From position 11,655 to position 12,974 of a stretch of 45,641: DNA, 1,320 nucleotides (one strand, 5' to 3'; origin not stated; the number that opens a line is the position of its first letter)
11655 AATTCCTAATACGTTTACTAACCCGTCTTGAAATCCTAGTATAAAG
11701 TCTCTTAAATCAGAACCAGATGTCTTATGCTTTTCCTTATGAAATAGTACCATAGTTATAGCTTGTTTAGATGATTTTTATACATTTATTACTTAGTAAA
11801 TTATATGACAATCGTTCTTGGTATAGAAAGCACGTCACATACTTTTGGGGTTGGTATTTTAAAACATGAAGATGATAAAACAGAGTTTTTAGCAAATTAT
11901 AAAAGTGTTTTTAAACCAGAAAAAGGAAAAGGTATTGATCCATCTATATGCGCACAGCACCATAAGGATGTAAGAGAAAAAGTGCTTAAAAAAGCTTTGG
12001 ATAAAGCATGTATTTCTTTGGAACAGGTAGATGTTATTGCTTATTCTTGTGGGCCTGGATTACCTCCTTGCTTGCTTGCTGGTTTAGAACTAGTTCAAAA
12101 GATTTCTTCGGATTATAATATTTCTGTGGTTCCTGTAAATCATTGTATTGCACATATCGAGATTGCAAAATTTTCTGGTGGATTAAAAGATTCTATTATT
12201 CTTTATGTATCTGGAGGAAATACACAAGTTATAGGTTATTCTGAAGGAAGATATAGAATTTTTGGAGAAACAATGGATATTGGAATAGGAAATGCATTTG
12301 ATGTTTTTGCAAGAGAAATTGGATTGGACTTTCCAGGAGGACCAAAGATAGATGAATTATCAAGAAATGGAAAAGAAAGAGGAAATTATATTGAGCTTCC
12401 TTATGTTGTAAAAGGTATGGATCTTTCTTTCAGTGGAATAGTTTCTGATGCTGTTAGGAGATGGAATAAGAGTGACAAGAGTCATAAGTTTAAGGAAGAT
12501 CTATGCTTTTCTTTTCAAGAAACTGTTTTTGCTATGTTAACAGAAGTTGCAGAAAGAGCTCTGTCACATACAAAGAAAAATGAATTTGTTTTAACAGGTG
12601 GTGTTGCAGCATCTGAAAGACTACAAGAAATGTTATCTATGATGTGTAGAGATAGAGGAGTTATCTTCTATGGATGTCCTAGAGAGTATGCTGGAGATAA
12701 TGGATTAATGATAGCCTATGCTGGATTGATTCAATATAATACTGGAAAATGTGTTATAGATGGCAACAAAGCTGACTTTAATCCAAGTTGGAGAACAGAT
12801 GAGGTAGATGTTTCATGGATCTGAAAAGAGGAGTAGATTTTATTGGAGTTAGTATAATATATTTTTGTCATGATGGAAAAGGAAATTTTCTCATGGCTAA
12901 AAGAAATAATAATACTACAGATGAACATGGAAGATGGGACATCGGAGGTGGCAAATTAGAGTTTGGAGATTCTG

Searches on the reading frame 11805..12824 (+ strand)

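Call 69: search_protein_families(library=pfam, proteins=[window:11805-12824:+], max_evalue=0.001)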
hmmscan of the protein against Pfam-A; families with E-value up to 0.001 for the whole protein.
window:11805-12824:+ (339 aa): 2 families
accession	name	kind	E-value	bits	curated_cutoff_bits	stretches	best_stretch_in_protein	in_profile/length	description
PF00814.31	TsaD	-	7.3e-73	246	24.8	1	37-305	14-264/264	tRNA N6-adenosine threonylcarbamoyltransferase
PF22521.2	HypF_C_2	-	9e-07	29.3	27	1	214-301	150-237/241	Carbamoyltransferase, Kae1-like Domain, second subdomain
